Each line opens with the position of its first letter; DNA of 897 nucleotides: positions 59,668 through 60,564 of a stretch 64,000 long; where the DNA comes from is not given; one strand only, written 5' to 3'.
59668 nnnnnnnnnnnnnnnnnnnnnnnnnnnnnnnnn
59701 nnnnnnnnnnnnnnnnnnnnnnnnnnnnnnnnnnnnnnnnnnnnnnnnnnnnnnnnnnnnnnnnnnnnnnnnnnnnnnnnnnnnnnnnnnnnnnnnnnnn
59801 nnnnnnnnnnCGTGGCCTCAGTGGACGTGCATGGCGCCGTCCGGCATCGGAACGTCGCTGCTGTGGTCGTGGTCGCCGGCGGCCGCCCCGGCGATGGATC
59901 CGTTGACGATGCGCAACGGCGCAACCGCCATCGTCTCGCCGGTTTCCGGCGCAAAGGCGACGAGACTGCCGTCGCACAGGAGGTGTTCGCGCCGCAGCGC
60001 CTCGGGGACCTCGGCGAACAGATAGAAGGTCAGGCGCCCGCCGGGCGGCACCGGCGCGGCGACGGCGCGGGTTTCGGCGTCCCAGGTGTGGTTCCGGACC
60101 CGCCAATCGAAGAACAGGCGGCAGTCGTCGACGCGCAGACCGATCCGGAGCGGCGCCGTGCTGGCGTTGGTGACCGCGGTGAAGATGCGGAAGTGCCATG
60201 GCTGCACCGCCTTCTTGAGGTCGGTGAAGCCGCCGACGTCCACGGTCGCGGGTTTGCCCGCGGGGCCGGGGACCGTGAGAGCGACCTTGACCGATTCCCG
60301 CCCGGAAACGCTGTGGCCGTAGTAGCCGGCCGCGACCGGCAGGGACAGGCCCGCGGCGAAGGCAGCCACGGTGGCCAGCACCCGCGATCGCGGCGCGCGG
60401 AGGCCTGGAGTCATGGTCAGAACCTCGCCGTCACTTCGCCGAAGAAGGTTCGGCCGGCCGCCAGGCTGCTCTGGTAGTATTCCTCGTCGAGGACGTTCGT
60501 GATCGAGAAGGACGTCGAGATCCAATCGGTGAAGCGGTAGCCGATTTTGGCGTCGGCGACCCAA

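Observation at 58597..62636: Tightly coupled operon: TonB-dependent receptor, His/Met-tailed periplasmic protein, NapH/NosR-like membrane 4Fe-4S protein and Cys-rich mini-protein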

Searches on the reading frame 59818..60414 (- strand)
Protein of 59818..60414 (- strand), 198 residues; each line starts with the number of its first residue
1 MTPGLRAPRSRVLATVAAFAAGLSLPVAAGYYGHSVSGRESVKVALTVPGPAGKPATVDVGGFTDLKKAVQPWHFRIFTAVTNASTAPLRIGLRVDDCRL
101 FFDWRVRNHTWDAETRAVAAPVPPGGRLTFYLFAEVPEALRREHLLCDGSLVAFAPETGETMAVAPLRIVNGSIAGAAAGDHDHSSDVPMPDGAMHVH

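Call 3: search_protein_families(library=pfam, proteins=[window:59818-60414:-], max_evalue=0.1)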
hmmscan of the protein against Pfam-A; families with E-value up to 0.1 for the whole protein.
window:59818-60414:- (198 aa): 0 families

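Call 4: search_protein_families(library=ncbifam, proteins=[window:59818-60414:-], max_evalue=0.1)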
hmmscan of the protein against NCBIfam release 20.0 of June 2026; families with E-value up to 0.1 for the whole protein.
window:59818-60414:- (198 aa): 0 families

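Call 6: find_homologous_proteins(query=window:59818-60414:-)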
Query window:59818-60414:- (198 aa): 3 proteins with E <= 0.001 among 4922 candidates.
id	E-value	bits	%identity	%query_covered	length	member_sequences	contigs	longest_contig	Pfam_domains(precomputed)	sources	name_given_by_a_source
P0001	5.9e-128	442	100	100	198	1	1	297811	-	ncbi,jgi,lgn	-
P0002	1.1e-68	249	60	97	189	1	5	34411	-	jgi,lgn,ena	-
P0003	1.8e-61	225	59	81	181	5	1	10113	-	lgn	-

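Call 7: search_protein_families(library=phrogs, proteins=[window:59818-60414:-], max_evalue=1)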
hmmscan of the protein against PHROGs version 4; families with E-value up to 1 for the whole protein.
window:59818-60414:- (198 aa): 1 family
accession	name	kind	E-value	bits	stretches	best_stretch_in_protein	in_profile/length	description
phrog_31843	-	unknown function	0.16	13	1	51-64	17-30/55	-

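Call 8: find_encoding_contigs(protein=P0002, flank=10000, max_places=6)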
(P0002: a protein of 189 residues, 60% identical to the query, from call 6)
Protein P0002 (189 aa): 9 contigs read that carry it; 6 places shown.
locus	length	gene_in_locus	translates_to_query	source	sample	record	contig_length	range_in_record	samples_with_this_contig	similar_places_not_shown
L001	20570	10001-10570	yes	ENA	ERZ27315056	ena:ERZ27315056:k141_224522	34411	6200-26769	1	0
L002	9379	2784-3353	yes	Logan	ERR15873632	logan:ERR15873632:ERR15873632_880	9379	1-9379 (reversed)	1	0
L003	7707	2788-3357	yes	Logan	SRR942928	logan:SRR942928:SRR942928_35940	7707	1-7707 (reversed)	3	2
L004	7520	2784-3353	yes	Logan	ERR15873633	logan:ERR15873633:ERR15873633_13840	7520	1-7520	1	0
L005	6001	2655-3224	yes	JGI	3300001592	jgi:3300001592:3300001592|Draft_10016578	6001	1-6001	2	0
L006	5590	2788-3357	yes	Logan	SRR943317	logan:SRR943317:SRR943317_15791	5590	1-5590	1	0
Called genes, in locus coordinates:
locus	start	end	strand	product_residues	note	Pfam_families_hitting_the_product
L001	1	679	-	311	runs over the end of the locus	PF07506:RepB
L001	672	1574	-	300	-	PF02195:ParB_N, PF07506:RepB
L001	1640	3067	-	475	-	PF00239:Resolvase, PF07508:Recombinase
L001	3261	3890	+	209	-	-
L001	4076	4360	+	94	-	PF05930:Phage_AlpA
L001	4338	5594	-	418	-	PF13356:Arm-DNA-bind_3, PF22022:Phage_int_M, PF00589:Phage_integrase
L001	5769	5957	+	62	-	-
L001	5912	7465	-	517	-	PF00117:GATase, PF07722:Peptidase_C26, PF02540:NAD_synthase (weak), PF03054:tRNA_Me_trans (faint), PF00958:GMP_synt_C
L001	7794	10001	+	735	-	PF07715:Plug, PF00593:TonB_dep_Rec_b-barrel, PF14905:OMP_b-brl_3, PF25183:OMP_b-brl_4 (weak)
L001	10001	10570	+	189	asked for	-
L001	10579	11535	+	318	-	PF12801:Fer4_5, PF00037:Fer4 (faint), PF12837:Fer4_6 (faint), PF14697:Fer4_21 (faint), PF13183:Fer4_8 (faint), PF13237:Fer4_10 (weak), PF12838:Fer4_7, PF13187:Fer4_9, +2 more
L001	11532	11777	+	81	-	-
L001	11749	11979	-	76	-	-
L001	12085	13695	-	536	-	PF13424:TPR_12 (weak), PF13414:TPR_11 (weak), PF13432:TPR_16, PF14559:TPR_19, PF13489:Methyltransf_23, PF08241:Methyltransf_11, PF08242:Methyltransf_12, PF13649:Methyltransf_25, +12 more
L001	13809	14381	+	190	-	PF02482:Ribosomal_S30AE, PF00313:CSD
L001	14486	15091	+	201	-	PF01351:RNase_HII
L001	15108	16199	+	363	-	PF01555:N6_N4_Mtase, PF18755:RAMA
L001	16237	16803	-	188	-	PF07813:LTXXQ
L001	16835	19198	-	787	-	PF04945:YHS, PF19335:HMBD, PF00122:E1-E2_ATPase, PF00702:Hydrolase, PF12710:HAD (weak), PF08282:Hydrolase_3 (faint)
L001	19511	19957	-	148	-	-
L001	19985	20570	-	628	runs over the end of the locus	PF12551:PHBC_N, PF07167:PhaC_N, PF00561:Abhydrolase_1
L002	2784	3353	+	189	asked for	-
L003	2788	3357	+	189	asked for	-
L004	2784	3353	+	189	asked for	-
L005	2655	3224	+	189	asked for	-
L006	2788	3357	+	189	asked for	-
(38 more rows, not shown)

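Call 9: find_encoding_contigs(protein=P0003, flank=10000, max_places=4)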
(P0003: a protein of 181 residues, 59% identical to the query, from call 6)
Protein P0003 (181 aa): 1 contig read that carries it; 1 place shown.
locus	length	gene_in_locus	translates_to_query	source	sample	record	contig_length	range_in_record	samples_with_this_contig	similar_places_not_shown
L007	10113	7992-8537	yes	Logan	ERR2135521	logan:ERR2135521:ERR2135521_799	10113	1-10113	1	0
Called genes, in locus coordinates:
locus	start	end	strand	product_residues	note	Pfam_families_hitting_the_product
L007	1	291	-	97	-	?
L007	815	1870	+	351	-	PF21320:WHD_Rv2258c, PF13489:Methyltransf_23, PF13847:Methyltransf_31, PF08241:Methyltransf_11, PF08242:Methyltransf_12, PF13578:Methyltransf_24 (weak), PF13649:Methyltransf_25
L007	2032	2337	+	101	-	-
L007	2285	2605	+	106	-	PF05016:ParE_toxin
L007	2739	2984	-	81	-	-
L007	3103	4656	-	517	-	PF00117:GATase, PF07722:Peptidase_C26, PF02540:NAD_synthase (weak), PF03054:tRNA_Me_trans (faint), PF00958:GMP_synt_C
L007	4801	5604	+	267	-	-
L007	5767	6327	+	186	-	PF07715:Plug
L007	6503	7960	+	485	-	PF00593:TonB_dep_Rec_b-barrel, PF14905:OMP_b-brl_3, PF25183:OMP_b-brl_4 (weak)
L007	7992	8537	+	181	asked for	-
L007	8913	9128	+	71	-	-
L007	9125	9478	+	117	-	PF12838:Fer4_7 (weak), PF13187:Fer4_9 (weak), PF13237:Fer4_10 (faint), PF13484:Fer4_16 (faint), PF12837:Fer4_6 (weak), PF00037:Fer4 (weak), PF12838:Fer4_7, PF13187:Fer4_9, +5 more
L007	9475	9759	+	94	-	-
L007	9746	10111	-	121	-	?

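Call 10: find_encoding_contigs(protein=P0001, flank=10000, max_places=3)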
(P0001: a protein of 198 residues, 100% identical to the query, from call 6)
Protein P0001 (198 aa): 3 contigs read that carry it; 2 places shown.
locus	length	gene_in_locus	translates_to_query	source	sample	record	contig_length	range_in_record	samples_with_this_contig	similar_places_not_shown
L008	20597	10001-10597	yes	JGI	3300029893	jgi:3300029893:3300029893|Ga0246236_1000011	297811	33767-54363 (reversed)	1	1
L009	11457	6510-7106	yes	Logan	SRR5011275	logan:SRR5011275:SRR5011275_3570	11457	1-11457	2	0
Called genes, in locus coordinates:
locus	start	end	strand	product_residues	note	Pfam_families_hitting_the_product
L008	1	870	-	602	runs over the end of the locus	PF07167:PhaC_N, PF00561:Abhydrolase_1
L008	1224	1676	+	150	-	PF22085:NorB_cytochrome_c-like (faint), PF00034:Cytochrom_C, PF13442:Cytochrome_CBB3 (weak)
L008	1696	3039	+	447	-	PF00115:COX1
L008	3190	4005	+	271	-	PF01078:Mg_chelatase (faint), PF07728:AAA_5, PF08406:CbbQ_C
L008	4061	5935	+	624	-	PF00092:VWA (weak)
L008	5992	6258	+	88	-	-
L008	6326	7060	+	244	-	PF05239:PRC (weak)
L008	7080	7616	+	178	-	PF05239:PRC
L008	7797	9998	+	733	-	PF07715:Plug, PF00593:TonB_dep_Rec_b-barrel, PF14905:OMP_b-brl_3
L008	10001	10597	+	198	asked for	-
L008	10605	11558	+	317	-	PF12801:Fer4_5 (weak), PF12837:Fer4_6 (faint), PF12801:Fer4_5 (weak), PF13484:Fer4_16 (faint), PF00037:Fer4 (weak), PF13237:Fer4_10 (weak), PF12838:Fer4_7, PF13187:Fer4_9, +1 more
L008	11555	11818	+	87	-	-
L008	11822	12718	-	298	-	PF00211:Guanylate_cyc, PF00498:FHA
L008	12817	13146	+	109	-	PF01906:YbjQ_1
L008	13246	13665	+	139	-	PF02699:YajC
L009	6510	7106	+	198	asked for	-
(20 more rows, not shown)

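Call 15: search_solved_structures(query=window:59818-60414:-, max_evalue=10)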
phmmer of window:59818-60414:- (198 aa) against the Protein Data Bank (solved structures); distinct sequences matched with E-value up to 10: 5.
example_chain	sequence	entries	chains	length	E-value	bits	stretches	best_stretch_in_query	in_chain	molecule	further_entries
7q58_A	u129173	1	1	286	6.7e-07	32.5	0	150-180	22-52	SAKe6BR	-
8pjs_A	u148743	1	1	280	0.00048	23.2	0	150-180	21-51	SAKeCEref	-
1k42_A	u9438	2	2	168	0.17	14.9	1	59-136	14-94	Xylanase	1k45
5ibv_A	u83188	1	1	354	0.22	14.5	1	102-184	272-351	Capsid polyprotein VP90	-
1njh_A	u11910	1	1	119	1.3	12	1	86-132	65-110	protein yojF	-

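Call 22: find_homologous_proteins(query=A1, max_evalue=0.001)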
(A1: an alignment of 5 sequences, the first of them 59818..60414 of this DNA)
Query A1 (5 sequences) (198 aa, profile of the alignment): 9 proteins with E <= 0.001 among 8000 candidates.
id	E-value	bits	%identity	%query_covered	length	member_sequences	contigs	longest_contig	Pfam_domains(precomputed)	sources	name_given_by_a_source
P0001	3.5e-91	322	100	100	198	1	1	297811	-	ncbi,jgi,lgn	-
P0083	1.7e-87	310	38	86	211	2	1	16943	-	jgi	-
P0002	4.0e-86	305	60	97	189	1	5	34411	-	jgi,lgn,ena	-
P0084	1.3e-83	297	33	90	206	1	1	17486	-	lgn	-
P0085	6.8e-80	285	37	85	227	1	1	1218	-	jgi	jgi:hypothetical protein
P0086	3.3e-75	270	42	95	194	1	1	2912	-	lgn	-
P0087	3.1e-73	263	41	95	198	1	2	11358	-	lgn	-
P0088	8.8e-70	252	39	83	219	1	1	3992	-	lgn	-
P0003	3.4e-69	250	59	81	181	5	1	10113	-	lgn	-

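Call 29: predict_structure(alignment_id=A2)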
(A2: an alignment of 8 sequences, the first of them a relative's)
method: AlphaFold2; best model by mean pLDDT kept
length: 198 residues; sequences in the alignment: 8
mean_pLDDT: 75.2   pTM: 0.66
mean pLDDT of the five models: 75.2, 74.3, 74.2, 74.0, 72.7
residues with pLDDT >= 90: 74; 70-90: 61; 50-70: 26; < 50: 37
segments of 3 or more residues with pLDDT < 50: 24-34, 176-198
pLDDT, mean of each block of 10 residues (from residue 1): 53 71 48 54 92 90 70 86 96 93 78 82 93 89 92 95 95 60 30 26
secondary structure, 60 per line:
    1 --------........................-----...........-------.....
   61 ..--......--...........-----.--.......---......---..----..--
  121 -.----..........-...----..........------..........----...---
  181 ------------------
elements in order: H9-32 E41-48 E56-59 H65-70 E73-83 E92-98 E102-107 E127-136 E145-154 E161-170

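Call 31: search_protein_representatives(alignment_id=A2)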
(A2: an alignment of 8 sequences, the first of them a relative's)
Query: 8 sequences, 197 profile positions. Proteins with E-value up to 0.001 (for the whole library): 108; up to 1e-10: 65; up to 1e-30: 11. The best 108 are listed.
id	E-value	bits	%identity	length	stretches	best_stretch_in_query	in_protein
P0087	7.4e-94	329.1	-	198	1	5-197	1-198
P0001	1.4e-83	295.5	-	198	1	1-197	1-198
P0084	5.6e-82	290.4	-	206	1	3-193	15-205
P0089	4.7e-60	218.8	-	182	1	18-196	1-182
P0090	2.5e-47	177.3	-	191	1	6-195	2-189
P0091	5.5e-35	137.0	-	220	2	55-181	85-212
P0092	1.3e-33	132.5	-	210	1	52-182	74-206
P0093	3.0e-32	128.1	-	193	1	11-177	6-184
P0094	3.6e-32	127.8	-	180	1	6-172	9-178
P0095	1.7e-31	125.6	-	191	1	9-179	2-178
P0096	7.4e-31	123.5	-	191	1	10-175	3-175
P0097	8.8e-28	113.5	-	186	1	10-175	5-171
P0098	3.1e-26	108.4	-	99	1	83-177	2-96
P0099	3.6e-24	101.7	-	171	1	48-177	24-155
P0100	3.6e-24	101.7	-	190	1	9-171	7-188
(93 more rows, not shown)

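Call 33: fold_search(model_id=the predicted structure, library=pdb)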
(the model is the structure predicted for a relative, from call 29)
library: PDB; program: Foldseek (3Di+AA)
matches with E <= 10: 1594; with E <= 0.001: 29
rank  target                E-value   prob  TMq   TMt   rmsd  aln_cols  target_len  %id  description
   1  7pen_C                2.8e-04  0.99  0.30  0.23   6.4       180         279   11  Crystal Structure of Two-Domain Laccase mutant Y230A from Streptomyces griseoflavus (released 2022-01-19)
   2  5o3k_B                3.4e-04  1.00  0.36  0.27   6.3       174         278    9  Crystal Structure of mutant M54L/M64L/M96L of Two-Domain Laccase from Streptomyces griseoflavus with 1 mM copper sulfa (released 2018-03-28)
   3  6s0o_C                3.8e-04  0.99  0.32  0.25   6.3       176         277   12  Crystal Structure of Two-Domain Laccase from Streptomyces griseoflavus produced at 0.25 mM copper sulfate in growth me (released 2019-07-17)
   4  7ptm_E                4.8e-04  0.98  0.30  0.23   6.6       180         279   10  Crystal Structure of Two-Domain Laccase mutant M199G/R240H from Streptomyces griseoflavus (released 2022-01-19)
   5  7ptm_D                4.8e-04  0.98  0.30  0.23   6.4       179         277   11  Crystal Structure of Two-Domain Laccase mutant M199G/R240H from Streptomyces griseoflavus (released 2022-01-19)
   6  4gy4_B                5.1e-04  0.98  0.31  0.24   6.5       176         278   12  Role of the biradical intermediate observed during the turnover of SLAC: A two-domain laccase from Streptomyces coelic (released 2012-09-19)
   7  7pes_D                5.1e-04  0.98  0.30  0.23   6.4       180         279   11  Crystal Structure of Two-Domain Laccase mutant M199G from Streptomyces griseoflavus (released 2022-01-19)
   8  4gy4_A                5.5e-04  0.99  0.32  0.25   6.7       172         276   12  Role of the biradical intermediate observed during the turnover of SLAC: A two-domain laccase from Streptomyces coelic (released 2012-09-19)
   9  7ptm_C                5.5e-04  0.97  0.29  0.23   6.4       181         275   10  Crystal Structure of Two-Domain Laccase mutant M199G/R240H from Streptomyces griseoflavus (released 2022-01-19)
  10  7pfr_F                5.8e-04  0.99  0.31  0.24   6.3       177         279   11  Crystal Structure of Two-Domain Laccase mutant M199A from Streptomyces griseoflavus (released 2022-01-19)
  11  7bfm_A                5.8e-04  0.97  0.29  0.22   6.5       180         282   11  Structure of the M198F M298F double mutant of the Streptomyces coelicolor small laccase T1 copper site (released 2022-01-12)
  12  9nji                  5.8e-04  0.97  0.29  0.23   6.2       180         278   11  M298L Streptomyces coelicolor Laccase (released 2025-06-04)
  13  7pes_B                6.2e-04  0.97  0.29  0.23   6.6       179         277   11  Crystal Structure of Two-Domain Laccase mutant M199G from Streptomyces griseoflavus (released 2022-01-19)
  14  7bdn_A                6.9e-04  0.96  0.29  0.23   7.1       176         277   11  Structure of the Streptomyces coelicolor small laccase - cubic crystal form (released 2022-01-12)
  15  6rh9_A                7.8e-04  0.99  0.34  0.26   6.0       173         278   12  Crystal Structure of Two-Domain Laccase mutant I170F from Streptomyces griseoflavus (released 2019-07-17)
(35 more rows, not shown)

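Call 50: search_protein_families(library=pfam, alignment_id=A5, max_evalue=1)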
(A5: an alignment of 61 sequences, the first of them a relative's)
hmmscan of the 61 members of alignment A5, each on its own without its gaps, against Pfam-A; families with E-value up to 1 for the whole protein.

A. member 1, P0001 (198 aa): 0 families

B. families by the number of members that match (of 61 scanned): 31 families (the first 25 are shown)
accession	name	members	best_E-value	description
PF11614.14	FixG_C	9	0.00014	IG-like fold at C-terminal of FixG, putative oxidoreductase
PF06280.18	fn3_5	4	0.00088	Fn3-like domain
PF11611.13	DUF4352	3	0.00064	Domain of unknown function (DUF4352)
PF23619.1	Ig_VWA7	3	0.077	VWA7 Ig-like domain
PF06775.19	Seipin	1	0.00025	Putative adipose-regulatory protein (Seipin)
PF24149.1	K1-lyase_Rider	1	0.0034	K1 capsule-specific polysaccharide lyase, Rider domain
PF12733.13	Cadherin-like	1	0.01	Cadherin-like beta sandwich domain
PF05425.18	CopD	1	0.015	Copper resistance protein D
PF05031.18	NEAT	1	0.023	Iron Transport-associated domain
PF13056.11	DUF3918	1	0.025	Protein of unknown function (DUF3918)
PF02595.20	Gly_kinase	1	0.031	Glycerate kinase family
PF10633.15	NPCBM_assoc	1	0.037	NPCBM-associated, NEW3 domain of alpha-galactosidase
PF15409.12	PH_8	1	0.039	Pleckstrin homology domain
PF11518.13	DUF3221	1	0.041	Protein of unknown function (DUF3221)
PF24928.1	DUF7748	1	0.047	Domain of unknown function (DUF7748)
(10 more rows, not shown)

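Call 51: search_solved_structures(query=A5, max_evalue=10)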
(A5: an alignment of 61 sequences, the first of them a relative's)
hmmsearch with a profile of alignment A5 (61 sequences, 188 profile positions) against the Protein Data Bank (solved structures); distinct sequences matched with E-value up to 10: 2.
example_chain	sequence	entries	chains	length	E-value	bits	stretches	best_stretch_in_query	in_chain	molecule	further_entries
6bx3_A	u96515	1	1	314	0.074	15.8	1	106-163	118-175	COMPASS component SWD3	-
6ven_L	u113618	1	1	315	0.074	15.8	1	106-163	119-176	COMPASS component SWD3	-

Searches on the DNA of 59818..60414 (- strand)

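Call 96: search_rna_families(sources=[L001, L012, L017, L135, L055, L056, L057, L058, L059, L102, L114, L116], threshold=gathering)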
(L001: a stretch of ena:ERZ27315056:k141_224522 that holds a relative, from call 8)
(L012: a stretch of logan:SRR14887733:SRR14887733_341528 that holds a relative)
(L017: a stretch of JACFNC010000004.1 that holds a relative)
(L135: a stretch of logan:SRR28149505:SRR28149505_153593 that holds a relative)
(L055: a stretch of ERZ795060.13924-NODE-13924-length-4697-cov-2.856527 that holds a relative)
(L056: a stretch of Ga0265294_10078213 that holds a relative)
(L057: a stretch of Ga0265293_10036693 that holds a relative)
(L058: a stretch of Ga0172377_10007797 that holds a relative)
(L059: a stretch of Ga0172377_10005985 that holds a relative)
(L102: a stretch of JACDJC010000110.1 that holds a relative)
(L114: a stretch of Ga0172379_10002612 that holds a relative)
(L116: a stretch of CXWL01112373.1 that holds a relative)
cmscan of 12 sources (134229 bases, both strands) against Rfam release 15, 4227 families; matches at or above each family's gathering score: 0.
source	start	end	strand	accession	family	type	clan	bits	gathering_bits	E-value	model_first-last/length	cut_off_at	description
